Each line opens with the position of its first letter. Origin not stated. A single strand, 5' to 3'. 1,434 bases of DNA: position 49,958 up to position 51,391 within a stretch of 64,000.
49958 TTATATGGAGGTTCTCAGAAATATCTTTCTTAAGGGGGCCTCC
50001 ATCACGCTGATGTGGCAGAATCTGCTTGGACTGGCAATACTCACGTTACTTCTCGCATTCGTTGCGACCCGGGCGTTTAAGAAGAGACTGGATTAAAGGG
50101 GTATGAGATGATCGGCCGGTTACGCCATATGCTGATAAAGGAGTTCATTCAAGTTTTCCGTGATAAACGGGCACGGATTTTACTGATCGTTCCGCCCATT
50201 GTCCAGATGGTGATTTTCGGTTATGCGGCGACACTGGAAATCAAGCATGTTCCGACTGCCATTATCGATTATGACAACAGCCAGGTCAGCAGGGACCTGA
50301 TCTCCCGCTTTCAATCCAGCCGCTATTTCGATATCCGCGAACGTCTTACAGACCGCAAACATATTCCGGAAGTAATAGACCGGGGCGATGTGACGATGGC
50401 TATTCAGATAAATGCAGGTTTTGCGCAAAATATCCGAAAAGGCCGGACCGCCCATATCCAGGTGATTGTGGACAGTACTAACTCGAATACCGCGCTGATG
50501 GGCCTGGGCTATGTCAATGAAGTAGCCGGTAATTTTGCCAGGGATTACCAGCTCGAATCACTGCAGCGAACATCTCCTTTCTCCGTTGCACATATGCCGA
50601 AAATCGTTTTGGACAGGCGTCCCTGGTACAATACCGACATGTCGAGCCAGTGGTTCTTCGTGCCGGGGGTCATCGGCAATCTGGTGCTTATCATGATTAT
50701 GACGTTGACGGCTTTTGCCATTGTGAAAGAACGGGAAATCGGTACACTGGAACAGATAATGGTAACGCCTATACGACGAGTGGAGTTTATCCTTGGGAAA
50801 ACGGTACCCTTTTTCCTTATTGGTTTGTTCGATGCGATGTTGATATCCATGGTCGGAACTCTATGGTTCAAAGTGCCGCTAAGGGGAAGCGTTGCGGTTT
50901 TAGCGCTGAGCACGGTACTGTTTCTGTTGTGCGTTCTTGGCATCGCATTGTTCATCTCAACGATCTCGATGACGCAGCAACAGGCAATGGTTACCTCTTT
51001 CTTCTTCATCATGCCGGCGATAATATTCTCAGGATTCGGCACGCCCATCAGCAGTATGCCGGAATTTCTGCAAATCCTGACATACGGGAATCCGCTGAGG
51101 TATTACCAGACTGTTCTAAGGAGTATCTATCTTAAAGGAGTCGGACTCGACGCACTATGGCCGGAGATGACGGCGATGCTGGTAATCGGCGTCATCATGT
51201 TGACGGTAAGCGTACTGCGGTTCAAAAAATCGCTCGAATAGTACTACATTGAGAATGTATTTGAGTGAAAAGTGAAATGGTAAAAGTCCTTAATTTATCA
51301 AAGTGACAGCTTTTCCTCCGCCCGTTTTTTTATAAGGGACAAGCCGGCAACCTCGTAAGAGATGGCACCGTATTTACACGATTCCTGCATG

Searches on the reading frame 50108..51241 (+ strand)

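Call 79: search_protein_families(library=pfam, proteins=[window:50108-51241:+], max_evalue=0.00001)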
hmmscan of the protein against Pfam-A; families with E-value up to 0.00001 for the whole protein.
window:50108-51241:+ (377 aa): 3 families
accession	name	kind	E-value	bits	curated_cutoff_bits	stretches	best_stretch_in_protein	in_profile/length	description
PF12698.13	ABC2_membrane_3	-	3.4e-52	178.1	31.6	1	27-369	8-346/347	ABC-2 family transporter protein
PF01061.29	ABC2_membrane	-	1.1e-29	103.9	26.9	1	173-341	39-210/211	ABC-2 type transporter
PF12679.13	ABC2_membrane_2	-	7.9e-20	71.7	27.2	1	8-374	3-280/283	ABC-2 family transporter protein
